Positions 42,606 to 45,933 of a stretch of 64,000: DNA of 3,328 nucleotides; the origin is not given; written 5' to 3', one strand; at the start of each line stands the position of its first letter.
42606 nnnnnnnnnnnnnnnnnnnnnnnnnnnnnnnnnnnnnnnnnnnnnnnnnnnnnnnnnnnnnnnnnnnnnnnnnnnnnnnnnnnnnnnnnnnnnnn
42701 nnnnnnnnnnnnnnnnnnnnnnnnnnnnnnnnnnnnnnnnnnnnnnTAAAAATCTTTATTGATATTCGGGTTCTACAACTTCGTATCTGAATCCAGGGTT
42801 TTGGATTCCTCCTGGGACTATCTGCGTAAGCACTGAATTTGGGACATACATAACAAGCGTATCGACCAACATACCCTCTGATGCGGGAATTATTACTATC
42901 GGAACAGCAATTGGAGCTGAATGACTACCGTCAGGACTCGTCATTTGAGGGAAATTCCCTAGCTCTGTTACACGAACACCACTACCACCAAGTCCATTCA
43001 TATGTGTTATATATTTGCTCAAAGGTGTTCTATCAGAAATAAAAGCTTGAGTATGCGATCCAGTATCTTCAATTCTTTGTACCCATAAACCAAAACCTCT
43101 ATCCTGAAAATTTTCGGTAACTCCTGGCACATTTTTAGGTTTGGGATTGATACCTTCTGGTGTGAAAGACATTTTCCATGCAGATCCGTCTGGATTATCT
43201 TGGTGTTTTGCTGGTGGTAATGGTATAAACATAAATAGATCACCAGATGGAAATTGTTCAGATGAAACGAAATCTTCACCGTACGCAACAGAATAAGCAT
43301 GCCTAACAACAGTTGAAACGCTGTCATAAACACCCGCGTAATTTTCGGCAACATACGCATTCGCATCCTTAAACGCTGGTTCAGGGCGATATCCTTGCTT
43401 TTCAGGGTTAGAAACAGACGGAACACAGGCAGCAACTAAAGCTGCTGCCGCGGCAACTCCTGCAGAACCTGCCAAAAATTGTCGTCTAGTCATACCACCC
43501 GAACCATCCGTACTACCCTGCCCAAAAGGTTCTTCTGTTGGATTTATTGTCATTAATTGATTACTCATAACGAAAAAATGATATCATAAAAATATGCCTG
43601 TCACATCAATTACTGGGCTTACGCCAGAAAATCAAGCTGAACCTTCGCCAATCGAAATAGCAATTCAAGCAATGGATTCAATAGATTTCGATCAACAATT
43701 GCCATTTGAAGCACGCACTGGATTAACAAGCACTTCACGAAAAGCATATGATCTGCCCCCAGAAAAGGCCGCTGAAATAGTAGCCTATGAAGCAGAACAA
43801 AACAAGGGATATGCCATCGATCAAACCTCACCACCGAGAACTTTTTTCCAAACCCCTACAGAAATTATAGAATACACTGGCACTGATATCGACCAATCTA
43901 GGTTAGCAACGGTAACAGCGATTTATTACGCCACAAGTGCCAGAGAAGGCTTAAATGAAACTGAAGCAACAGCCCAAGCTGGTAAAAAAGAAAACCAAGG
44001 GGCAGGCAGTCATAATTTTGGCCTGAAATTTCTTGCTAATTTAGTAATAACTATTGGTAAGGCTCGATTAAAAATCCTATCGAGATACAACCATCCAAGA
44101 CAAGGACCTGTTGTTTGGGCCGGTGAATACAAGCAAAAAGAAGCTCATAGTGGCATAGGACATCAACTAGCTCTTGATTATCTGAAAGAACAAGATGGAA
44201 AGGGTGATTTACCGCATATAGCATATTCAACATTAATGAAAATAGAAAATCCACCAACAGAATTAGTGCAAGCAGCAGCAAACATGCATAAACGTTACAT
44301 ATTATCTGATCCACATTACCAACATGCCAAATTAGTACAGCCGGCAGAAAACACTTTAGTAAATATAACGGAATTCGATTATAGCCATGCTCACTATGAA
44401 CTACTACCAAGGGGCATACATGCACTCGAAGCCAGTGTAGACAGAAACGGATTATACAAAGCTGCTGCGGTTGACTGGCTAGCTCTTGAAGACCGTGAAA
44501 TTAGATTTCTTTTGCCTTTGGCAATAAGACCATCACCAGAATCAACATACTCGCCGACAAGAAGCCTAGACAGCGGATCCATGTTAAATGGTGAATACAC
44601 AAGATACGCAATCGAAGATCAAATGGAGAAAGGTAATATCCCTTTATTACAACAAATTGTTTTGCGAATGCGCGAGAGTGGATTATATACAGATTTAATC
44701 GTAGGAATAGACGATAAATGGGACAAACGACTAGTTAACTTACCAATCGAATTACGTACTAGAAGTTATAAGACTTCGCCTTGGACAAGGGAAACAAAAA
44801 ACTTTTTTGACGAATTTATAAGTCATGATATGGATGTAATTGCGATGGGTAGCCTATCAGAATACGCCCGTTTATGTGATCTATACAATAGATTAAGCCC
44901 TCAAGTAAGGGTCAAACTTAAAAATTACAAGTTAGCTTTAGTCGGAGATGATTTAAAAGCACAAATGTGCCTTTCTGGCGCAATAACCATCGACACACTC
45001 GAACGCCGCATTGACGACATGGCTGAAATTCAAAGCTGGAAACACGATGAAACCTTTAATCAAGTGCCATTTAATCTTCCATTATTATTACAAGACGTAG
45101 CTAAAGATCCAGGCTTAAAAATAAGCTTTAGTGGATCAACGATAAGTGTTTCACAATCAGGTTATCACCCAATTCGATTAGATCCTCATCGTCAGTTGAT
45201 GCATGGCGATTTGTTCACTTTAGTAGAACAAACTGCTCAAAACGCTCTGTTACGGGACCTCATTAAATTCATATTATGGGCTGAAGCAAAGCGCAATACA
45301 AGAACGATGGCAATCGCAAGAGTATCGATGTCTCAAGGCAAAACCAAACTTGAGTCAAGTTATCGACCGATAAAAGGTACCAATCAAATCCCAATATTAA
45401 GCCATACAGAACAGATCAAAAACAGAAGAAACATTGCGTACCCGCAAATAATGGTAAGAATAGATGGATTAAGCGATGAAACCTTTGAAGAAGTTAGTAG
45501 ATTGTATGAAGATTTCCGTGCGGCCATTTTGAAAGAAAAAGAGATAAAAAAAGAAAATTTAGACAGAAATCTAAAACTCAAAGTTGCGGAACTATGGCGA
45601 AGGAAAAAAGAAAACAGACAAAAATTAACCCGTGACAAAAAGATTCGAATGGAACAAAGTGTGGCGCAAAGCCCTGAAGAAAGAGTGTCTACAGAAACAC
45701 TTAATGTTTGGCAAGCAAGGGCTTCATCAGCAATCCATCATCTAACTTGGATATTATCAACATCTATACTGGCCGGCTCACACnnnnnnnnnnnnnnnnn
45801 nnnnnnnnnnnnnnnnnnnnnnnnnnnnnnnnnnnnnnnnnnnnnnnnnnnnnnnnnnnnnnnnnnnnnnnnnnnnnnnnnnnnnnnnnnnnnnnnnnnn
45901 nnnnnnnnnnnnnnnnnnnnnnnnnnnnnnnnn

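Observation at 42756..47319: Giant 1241-aa protein with a transglutaminase-like Cys-His-Asp core, divergently paired with a Tat lipoprotein in a GC-elevated segment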

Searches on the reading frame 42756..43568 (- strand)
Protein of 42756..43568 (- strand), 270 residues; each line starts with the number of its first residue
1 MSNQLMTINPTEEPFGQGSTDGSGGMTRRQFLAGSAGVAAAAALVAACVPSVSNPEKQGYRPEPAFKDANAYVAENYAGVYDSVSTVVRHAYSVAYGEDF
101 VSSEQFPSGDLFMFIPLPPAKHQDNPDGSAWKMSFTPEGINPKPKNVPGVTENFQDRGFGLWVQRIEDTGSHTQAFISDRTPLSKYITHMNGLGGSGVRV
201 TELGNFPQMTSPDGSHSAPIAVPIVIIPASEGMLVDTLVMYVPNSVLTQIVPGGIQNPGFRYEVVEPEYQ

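Call 3: search_protein_families(library=pfam, proteins=[window:42756-43568:-], max_evalue=0.1)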
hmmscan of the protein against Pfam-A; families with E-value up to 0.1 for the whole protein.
window:42756-43568:- (270 aa): 2 families
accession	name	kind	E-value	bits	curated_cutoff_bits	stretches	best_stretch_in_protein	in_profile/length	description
PF10518.14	TAT_signal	-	1.4e-05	25.2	22.7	1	26-44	2-20/21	TAT (twin-arginine translocation) pathway signal sequence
PF10399.14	UCR_Fe-S_N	-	0.019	14.8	24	1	20-51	3-34/41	Ubiquitinol-cytochrome C reductase Fe-S subunit TAT signal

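Call 7: find_homologous_proteins(query=window:42756-43568:-)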
Query window:42756-43568:- (270 aa): 1 proteins with E <= 0.001 among 6383 candidates.
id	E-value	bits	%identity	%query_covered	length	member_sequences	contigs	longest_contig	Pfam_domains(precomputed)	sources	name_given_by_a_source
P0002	1.5e-175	600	100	98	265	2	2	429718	PF10518.15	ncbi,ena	-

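Call 11: search_protein_families(library=ncbifam, proteins=[window:42756-43568:-], max_evalue=1)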
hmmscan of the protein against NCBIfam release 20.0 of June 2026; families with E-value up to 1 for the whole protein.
window:42756-43568:- (270 aa): 4 families
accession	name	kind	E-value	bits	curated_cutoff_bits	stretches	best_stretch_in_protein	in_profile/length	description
TIGR01409.1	TAT_signal_seq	domain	0.00013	22.1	16.7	1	27-54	2-28/29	twin-arginine translocation signal domain-containing protein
TIGR02811.1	formate_TAT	hypoth_equivalog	0.0051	17.1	48.45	1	25-56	8-38/66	formate dehydrogenase region TAT target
NF047833.1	TyroCdyMelC1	equivalog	0.022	14.9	120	1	26-79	4-58/127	apotyrosinase chaperone MelC1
NF038083.1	CU044_5270_fam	subfamily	0.081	12.7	100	1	27-67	28-66/284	CU044_5270 family protein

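Call 85: search_protein_families(library=padloc, proteins=[window:42756-43568:-], max_evalue=0.01)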
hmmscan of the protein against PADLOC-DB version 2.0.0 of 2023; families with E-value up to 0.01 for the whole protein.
window:42756-43568:- (270 aa): 0 families

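Call 86: search_solved_structures(query=A3, max_evalue=10, show_alignments=0)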
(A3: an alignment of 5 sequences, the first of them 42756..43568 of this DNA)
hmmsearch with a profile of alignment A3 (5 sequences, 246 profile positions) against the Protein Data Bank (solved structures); distinct sequences matched with E-value up to 10: 8.
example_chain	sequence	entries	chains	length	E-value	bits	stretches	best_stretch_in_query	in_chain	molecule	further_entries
2pq4_B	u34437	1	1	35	0.031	16.8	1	11-44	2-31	Periplasmic nitrate reductase precursor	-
8k9e_B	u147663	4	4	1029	0.079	15.5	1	9-31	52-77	Fe-S-cluster-containing hydrogenase components 1-like protein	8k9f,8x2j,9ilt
7zxy_D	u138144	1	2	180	0.6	12.6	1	5-38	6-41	Cytochrome b6-f complex iron-sulfur subunit 2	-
7r0w_D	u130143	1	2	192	0.65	12.4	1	5-38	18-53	Rieske domain, PetC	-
1kqf_A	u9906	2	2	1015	0.8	12.2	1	12-40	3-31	FORMATE DEHYDROGENASE, NITRATE-INDUCIBLE, MAJOR SUBUNIT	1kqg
3fxa_A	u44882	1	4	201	0.85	12.1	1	164-221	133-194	SIS domain protein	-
1hfe_S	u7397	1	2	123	0.87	12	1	10-53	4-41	PROTEIN (FE-ONLY HYDROGENASE (E.C.1.18.99.1) (SMALLER SUBUNIT))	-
9f8x_A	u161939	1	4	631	2.4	10.6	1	6-36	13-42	Nitrous-oxide reductase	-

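Call 87: search_protein_families(library=phrogs, proteins=[window:42756-43568:-], max_evalue=0.01)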
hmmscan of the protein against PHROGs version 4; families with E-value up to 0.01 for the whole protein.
window:42756-43568:- (270 aa): 0 families

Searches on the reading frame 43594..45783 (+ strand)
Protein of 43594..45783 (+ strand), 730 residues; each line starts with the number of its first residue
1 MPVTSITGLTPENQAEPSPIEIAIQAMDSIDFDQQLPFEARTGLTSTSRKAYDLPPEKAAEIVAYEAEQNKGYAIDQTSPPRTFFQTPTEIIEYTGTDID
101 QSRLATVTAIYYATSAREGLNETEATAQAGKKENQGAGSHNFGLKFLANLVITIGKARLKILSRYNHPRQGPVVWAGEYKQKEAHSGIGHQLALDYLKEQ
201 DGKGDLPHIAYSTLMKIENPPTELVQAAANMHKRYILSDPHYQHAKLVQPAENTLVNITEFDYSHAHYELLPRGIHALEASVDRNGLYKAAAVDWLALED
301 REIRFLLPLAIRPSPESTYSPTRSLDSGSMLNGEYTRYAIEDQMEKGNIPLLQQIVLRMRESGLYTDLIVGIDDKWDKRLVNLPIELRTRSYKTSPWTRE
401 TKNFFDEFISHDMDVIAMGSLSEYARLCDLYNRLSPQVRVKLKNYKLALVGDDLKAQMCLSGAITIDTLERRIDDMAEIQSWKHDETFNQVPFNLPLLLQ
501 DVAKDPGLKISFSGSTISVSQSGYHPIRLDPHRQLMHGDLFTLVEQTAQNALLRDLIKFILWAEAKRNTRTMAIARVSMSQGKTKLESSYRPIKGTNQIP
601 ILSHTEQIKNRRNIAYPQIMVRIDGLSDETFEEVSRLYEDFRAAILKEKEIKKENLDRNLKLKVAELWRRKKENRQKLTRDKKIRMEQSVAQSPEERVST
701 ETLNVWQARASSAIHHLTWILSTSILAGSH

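Call 54: predict_structure(alignment_id=A4)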
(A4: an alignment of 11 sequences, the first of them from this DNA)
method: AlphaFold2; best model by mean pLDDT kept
length: 730 residues; sequences in the alignment: 11
mean_pLDDT: 62.1   pTM: 0.50
mean pLDDT of the five models: 62.1, 58.2, 57.0, 56.5, 55.0
residues with pLDDT >= 90: 28; 70-90: 257; 50-70: 216; < 50: 229
segments of 3 or more residues with pLDDT < 50: 1-16, 35-51, 129-141, 252-270, 363-395, 413-416, 419-422, 435-453, 459-462, 475-492, 524-544, 546-548, 581-615, 692-699, 721-730
pLDDT, mean of each block of 10 residues (from residue 1): 29 46 76 48 33 71 83 66 88 80 87 84 68 40 72 82 88 89 69 83 77 89 90 82 59 40 42 64 56 79 63 69 74 72 65 62 40 36 37 51 64 51 54 48 43 49 56 46 28 65 76 81 51 39 50 70 65 60 45 38 35 52 77 86 80 64 74 80 69 45 61 62 38
secondary structure, 60 per line:
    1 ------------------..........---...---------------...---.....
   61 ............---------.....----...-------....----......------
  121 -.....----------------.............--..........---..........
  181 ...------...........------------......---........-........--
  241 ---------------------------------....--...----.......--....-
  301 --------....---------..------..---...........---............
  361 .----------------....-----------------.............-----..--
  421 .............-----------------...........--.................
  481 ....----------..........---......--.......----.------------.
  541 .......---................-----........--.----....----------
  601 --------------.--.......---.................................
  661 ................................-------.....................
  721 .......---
elements in order (helices of 4 or more, strands of 3 or more residues): H19-28 H56-72 E82-86 E91-93 H101-104 E109-114 H122-126 H143-155 E158-167 E171-183 E190-200 E213-218 H222-229 H231-234 E274-277 E290-293 E296-299 E309-312 H335-345 H349-361 H378-381 H399-411 H421-433 H451-461 H466-484 H495-504 E508-513 E516-522 H540-547 H551-566 E572-579 E587-590 E618-624 H628-692 H700-727

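Call 82: fold_search(model_id=the predicted structure, library=pdb)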
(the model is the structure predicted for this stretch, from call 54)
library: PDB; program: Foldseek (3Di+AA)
matches with E <= 10: 933; with E <= 0.001: 0
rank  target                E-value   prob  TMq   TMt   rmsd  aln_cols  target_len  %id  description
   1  9o8p_B                2.0e-03  0.60  0.19  0.22  23.5       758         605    8  CryoEM structure of M. mazei topoisomerase VI-minicircle DNA complex (released 2026-02-25)
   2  1mx0_B                2.2e-03  1.00  0.18  0.26   7.5       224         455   12  Structure of topoisomerase subunit (released 2003-01-07)
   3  9o0g_B                4.0e-03  0.44  0.18  0.20  24.5       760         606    9  CryoEM structure of M. mazei topoisomerase VI(A-E342Q)-minicircle DNA complex in cleavage state (released 2026-02-25)
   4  1z5a_B                4.7e-03  1.00  0.18  0.27   8.0       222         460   14  Topoisomerase VI-B, ADP-bound dimer form (released 2005-06-14)
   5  9o0g_D                8.1e-03  0.23  0.15  0.18  25.4       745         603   10  CryoEM structure of M. mazei topoisomerase VI(A-E342Q)-minicircle DNA complex in cleavage state (released 2026-02-25)
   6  1mx0_C                9.6e-03  0.99  0.18  0.27   8.0       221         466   13  Structure of topoisomerase subunit (released 2003-01-07)
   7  1mx0_D                1.1e-02  0.98  0.17  0.25   8.4       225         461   12  Structure of topoisomerase subunit (released 2003-01-07)
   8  9o8z_D                1.7e-02  0.25  0.18  0.21  24.9       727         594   10  CryoEM structure of M. mazei topoisomerase VI-minicircle DNA complex in partially unfolded transducer state (released 2026-02-25)
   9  1z59                  2.1e-02  0.98  0.17  0.25   6.7       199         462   12  Topoisomerase VI-B, ADP-bound monomer form (released 2005-06-14)
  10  4awo_B                2.1e-02  0.72  0.12  0.30   9.9       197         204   10  Complex of HSP90 ATPase domain with tropane derived inhibitors (released 2012-08-29)
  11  2iws                  3.4e-02  0.60  0.10  0.26  11.1       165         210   14  Radicicol analogues bound to the ATP site of HSP90 (released 2006-11-30)
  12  2akp_B                3.7e-02  0.72  0.10  0.31  10.4       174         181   11  Hsp90 Delta24-N210 mutant (released 2006-01-31)
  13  7d22                  3.7e-02  0.57  0.12  0.29  10.1       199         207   10  Hsp90 alpha N-terminal domain in complex with a 6B compund (released 2021-07-28)
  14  2hkj                  4.9e-02  0.93  0.17  0.25   6.3       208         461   13  Topoisomerase VI-B bound to radicicol (released 2006-08-29)
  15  6asq_A                5.5e-02  0.82  0.15  0.40   6.8       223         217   11  Structure of Grp94 bound to methyl 2-[2-(2-benzylpyridin-3-yl)ethyl]-3-chloro-4,6-dihydroxybenzoate, a pan-Hsp90 inhib (released 2018-04-18)
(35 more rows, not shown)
